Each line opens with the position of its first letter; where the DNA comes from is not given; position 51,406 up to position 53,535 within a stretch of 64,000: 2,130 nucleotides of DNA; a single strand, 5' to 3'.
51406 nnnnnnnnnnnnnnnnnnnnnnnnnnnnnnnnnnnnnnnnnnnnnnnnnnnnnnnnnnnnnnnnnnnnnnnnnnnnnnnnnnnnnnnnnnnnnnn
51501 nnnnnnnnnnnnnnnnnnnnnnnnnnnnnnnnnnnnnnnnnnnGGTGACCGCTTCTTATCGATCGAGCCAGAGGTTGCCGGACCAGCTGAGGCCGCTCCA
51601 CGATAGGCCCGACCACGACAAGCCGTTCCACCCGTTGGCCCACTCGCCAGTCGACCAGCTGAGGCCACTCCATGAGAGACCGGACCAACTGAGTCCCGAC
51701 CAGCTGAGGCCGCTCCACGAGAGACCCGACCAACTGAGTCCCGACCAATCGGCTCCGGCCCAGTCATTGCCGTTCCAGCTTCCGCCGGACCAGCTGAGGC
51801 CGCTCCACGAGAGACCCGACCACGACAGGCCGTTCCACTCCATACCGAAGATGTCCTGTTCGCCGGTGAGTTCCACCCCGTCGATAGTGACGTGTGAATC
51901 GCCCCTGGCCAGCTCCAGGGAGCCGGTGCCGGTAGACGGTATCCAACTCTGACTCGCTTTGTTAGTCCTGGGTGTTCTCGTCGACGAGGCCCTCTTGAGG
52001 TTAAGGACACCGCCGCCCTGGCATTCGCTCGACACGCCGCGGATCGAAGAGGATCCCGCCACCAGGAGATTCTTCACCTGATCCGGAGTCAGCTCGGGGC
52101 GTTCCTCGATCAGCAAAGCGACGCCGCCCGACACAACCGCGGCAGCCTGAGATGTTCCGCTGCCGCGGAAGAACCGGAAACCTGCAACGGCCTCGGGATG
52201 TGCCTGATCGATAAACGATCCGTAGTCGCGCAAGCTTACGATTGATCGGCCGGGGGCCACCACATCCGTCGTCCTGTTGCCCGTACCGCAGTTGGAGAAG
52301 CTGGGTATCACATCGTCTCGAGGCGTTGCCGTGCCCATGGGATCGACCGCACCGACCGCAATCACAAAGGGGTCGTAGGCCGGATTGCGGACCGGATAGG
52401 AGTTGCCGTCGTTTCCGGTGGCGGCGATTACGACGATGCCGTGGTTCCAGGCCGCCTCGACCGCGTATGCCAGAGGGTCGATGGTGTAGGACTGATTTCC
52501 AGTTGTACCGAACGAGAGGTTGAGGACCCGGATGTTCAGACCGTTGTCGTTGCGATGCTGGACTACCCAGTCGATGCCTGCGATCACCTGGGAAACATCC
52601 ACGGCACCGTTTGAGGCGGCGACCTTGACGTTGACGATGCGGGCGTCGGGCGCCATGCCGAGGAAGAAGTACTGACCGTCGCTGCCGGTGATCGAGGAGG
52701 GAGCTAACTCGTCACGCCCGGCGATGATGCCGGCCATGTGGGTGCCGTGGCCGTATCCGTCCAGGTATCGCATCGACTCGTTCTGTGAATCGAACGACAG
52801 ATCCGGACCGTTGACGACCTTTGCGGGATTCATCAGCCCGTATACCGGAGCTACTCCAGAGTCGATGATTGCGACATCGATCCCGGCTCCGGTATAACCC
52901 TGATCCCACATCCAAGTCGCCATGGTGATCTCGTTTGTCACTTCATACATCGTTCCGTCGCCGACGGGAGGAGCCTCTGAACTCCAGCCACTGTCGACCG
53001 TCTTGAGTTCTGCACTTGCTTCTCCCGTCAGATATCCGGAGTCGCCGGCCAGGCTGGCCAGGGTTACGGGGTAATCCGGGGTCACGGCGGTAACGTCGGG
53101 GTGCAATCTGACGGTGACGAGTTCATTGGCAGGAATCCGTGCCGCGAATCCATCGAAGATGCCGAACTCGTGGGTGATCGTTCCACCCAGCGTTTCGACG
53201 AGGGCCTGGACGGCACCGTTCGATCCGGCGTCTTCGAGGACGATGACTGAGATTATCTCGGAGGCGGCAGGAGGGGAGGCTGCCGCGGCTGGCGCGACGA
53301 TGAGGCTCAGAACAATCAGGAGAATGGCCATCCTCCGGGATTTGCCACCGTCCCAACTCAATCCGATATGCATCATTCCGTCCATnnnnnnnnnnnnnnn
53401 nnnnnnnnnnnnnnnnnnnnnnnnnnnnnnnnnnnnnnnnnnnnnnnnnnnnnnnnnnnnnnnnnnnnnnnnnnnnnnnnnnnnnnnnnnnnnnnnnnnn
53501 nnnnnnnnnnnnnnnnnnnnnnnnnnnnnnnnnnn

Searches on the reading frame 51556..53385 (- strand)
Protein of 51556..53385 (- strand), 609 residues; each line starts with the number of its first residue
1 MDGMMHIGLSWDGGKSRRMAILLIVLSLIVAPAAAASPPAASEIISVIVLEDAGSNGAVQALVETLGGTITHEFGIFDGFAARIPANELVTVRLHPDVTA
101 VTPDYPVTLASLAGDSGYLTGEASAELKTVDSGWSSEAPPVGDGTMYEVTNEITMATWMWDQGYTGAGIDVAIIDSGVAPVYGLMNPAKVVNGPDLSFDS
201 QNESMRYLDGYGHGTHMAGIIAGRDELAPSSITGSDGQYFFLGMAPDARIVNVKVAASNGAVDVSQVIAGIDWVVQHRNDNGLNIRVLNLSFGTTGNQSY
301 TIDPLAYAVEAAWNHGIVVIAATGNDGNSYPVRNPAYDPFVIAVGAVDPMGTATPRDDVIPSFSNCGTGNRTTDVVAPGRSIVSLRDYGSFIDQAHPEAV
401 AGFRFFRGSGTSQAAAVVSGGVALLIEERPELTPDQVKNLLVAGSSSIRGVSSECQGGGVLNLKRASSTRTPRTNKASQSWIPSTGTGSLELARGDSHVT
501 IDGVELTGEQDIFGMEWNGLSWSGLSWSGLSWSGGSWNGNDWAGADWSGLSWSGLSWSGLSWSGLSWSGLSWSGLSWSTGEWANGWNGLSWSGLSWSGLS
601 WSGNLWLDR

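Call 4: search_protein_families(library=pfam, proteins=[window:51556-53385:-], max_evalue=0.1)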
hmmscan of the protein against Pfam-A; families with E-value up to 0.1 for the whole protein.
window:51556-53385:- (609 aa): 3 families
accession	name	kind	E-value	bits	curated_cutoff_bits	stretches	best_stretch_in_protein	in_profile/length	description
PF00082.27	Peptidase_S8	-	1.8e-40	139.5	21.8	1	166-445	1-273/288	Subtilase family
PF05922.21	Inhibitor_I9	-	1.7e-05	25.8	21.2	1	68-109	39-81/82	Peptidase inhibitor I9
PF06403.16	Lamprin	-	0.00081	19.7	34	0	548-577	42-71/91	Lamprin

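Call 16: find_homologous_proteins(query=window:51556-53385:-, max_evalue=1e-10)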
Query window:51556-53385:- (609 aa): 7987 proteins with E <= 1e-10 among 8000 candidates; the best 120 are listed.
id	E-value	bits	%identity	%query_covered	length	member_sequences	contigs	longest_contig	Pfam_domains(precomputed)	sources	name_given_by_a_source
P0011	0.0e+0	1363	100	100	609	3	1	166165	PF05922.22,PF00082.28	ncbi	-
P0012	0.0e+0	1063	76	100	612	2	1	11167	PF00082.28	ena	-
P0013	0.0e+0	1035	79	96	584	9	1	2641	PF05922.22,PF00082.28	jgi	-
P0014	2.0e-190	653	56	97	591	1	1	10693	PF00082.28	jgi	jgi:serine protease AprX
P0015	3.4e-186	639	50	97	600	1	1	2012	PF00082.28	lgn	-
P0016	4.2e-185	635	49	99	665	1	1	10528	PF06403.17,PF00082.28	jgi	jgi:uncharacterized protein YjbI with pentapeptide repeats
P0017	7.0e-185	634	58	88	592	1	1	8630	PF05922.22,PF00082.28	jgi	jgi:serine protease AprX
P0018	3.2e-184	632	57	92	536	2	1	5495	PF00082.28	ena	-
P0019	2.6e-183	629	53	83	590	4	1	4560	PF00082.28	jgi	-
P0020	3.1e-183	629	53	99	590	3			PF00082.28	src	-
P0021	1.5e-182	627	55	88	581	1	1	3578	PF00082.28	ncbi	-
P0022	3.6e-182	625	51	97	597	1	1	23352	PF00082.28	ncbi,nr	ncbi:MAG: S8 family serine peptidase [Acidimicrobiia bacterium]|nr:S8 family serine peptidase [Acidi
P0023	3.9e-182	625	49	94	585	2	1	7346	PF00082.28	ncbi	-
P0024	3.9e-182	625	53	99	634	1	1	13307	PF00082.28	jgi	jgi:subtilisin family serine protease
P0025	1.2e-181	624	53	88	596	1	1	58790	PF00082.28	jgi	jgi:serine protease AprX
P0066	7.3e-175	601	52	98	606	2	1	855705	PF00082.28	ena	-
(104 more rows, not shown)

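Call 20: search_protein_families(library=ncbifam, proteins=[window:51556-53385:-], max_evalue=1)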
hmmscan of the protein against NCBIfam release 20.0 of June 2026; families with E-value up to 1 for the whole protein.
window:51556-53385:- (609 aa): 7 families
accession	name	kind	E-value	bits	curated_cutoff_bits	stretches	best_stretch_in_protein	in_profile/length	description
TIGR03921.1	T7SS_mycosin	equivalog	4e-43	147.9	278.75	1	159-478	6-297/353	type VII secretion-associated serine protease mycosin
NF049966.1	QH_SP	equivalog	9.8e-18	64.3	165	3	244-331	53-128/219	subtilisin-like serine protease QhpE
NF033595.1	denti_PrtP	equivalog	1.6e-14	53.4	300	1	288-456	342-489/606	dentilisin complex serine proteinase subunit PrtP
TIGR03895.1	protease_PatA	subfamily_domain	2.1e-12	46.6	421.05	1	240-427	16-178/606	PatA/PatG family cyanobactin maturation protease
NF040809.1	germ_prot_CspBA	exception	7.9e-07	27.1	1250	1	202-329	713-827/1099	bifunctional germination protease/germinant receptor pseudoprotease CspBA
NF040553.1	SGO_0316_fam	subfamily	0.00013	19.8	1400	1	200-326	347-464/1486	SGO_0316/SGO_0317 family LPXTG-anchored serine peptidase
NF040808.2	CspC_non_triad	exception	0.0065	14.9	675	1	208-329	164-280/556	bile acid germinant receptor pseudoprotease CspC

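Call 39: find_encoding_contigs(protein=P0012, flank=6000, max_places=2)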
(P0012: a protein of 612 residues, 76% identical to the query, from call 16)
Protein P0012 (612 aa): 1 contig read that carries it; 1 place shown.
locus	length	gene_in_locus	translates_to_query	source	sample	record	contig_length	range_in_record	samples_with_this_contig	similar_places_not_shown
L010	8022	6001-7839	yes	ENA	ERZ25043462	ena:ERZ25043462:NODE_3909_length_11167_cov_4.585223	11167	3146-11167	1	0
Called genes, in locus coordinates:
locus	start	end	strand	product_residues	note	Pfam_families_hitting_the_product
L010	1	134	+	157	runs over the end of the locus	PF08768:THAP4_heme-bd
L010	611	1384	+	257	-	-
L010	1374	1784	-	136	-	PF02566:OsmC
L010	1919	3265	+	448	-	PF02812:ELFV_dehydrog_N, PF00208:ELFV_dehydrog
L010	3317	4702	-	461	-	PF01212:Beta_elim_lyase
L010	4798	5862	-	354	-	PF01936:NYN, PF12872:OST-HTH (faint)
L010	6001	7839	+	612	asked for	PF00082:Peptidase_S8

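Call 40: find_encoding_contigs(protein=P0013, flank=3000, max_places=2)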
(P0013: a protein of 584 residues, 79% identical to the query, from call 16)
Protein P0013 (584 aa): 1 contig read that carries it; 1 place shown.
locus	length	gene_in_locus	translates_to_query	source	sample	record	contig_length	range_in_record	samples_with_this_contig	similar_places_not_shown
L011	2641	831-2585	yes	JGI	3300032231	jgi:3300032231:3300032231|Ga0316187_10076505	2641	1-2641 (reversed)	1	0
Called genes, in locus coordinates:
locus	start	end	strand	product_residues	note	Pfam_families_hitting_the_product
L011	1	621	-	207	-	?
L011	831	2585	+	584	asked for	PF05922:Inhibitor_I9 (weak), PF00082:Peptidase_S8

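Call 45: find_encoding_contigs(protein=P0025, flank=8000, max_places=1)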
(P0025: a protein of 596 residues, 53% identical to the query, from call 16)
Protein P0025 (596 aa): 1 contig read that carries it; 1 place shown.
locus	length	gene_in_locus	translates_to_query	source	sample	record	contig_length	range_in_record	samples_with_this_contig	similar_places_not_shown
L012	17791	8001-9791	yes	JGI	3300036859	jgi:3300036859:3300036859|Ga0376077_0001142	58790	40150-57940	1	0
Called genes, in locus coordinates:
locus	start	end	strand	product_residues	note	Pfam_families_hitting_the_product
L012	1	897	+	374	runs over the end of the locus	PF01053:Cys_Met_Meta_PP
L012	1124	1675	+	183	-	PF12389:Peptidase_M73 (weak)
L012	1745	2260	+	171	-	-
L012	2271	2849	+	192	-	-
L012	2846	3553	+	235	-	PF10502:Peptidase_S26 (weak)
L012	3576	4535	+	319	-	-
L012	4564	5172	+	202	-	PF00440:TetR_N, PF17932:TetR_C_24 (weak)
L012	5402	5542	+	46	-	-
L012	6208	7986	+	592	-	PF00082:Peptidase_S8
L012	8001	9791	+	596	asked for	PF00082:Peptidase_S8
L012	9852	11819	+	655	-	PF01590:GAF, PF13185:GAF_2, PF13492:GAF_3 (weak), PF07730:HisKA_3, PF02518:HATPase_c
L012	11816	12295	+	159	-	PF00072:Response_reg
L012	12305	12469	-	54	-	PF13783:DUF4177 (weak)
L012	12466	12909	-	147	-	PF02629:CoA_binding (faint), PF13380:CoA_binding_2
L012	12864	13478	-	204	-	PF00293:NUDIX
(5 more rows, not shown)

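Call 46: find_encoding_contigs(protein=P0066, flank=8000, max_places=1)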
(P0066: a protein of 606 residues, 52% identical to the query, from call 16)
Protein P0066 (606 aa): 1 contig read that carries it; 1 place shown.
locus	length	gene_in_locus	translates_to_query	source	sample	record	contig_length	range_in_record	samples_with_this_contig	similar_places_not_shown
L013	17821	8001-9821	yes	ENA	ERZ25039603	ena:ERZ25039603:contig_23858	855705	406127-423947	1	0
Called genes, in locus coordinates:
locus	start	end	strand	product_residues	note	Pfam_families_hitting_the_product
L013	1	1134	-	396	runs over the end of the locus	PF02653:BPD_transp_2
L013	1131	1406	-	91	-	-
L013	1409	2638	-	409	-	PF00005:ABC_tran, PF13304:AAA_21 (faint), PF00005:ABC_tran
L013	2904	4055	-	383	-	PF02608:Bmp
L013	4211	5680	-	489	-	PF01156:IU_nuc_hydro, PF02592:Vut_1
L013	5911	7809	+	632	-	PF02872:5_nucleotid_C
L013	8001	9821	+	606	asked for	PF00082:Peptidase_S8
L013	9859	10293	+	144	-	PF03061:4HBT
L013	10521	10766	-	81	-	PF10431:ClpB_D2-small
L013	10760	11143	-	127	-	PF07724:AAA_2, PF07728:AAA_5 (weak)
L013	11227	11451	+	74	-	-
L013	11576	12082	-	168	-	PF17871:AAA_lid_9, PF02151:UVR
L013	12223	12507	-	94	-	PF13191:AAA_16, PF23569:NBD_SMAX1 (weak)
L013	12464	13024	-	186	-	PF02861:Clp_N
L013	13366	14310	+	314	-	PF00348:polyprenyl_synt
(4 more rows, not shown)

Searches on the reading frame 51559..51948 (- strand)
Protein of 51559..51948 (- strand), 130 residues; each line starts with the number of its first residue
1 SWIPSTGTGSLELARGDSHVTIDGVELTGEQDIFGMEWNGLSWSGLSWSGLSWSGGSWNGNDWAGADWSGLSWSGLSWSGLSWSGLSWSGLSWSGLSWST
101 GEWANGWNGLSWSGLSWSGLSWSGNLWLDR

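Call 66: predict_structure(alignment_id=A4)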
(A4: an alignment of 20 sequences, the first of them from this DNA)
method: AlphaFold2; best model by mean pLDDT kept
length: 130 residues; sequences in the alignment: 20
mean_pLDDT: 36.3   pTM: 0.25
mean pLDDT of the five models: 36.3, 35.9, 35.3, 31.9, 30.3
residues with pLDDT >= 90: 0; 70-90: 0; 50-70: 10; < 50: 120
segments of 3 or more residues with pLDDT < 50: 1-33, 35-37, 50-130
pLDDT, mean of each block of 10 residues (from residue 1): 34 44 45 49 51 42 36 28 28 29 30 28 28
secondary structure, 60 per line:
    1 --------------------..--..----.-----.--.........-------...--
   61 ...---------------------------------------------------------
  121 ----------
elements in order: H40-48 E56-58 E61-63

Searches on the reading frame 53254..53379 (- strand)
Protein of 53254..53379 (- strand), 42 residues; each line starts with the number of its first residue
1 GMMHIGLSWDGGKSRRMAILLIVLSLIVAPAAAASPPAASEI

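Call 98: find_homologous_proteins(query=A7, max_evalue=10)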
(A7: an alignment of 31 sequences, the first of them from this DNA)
Query A7 (31 sequences): 2048 candidates shared short words with the query, none scored E <= 10.
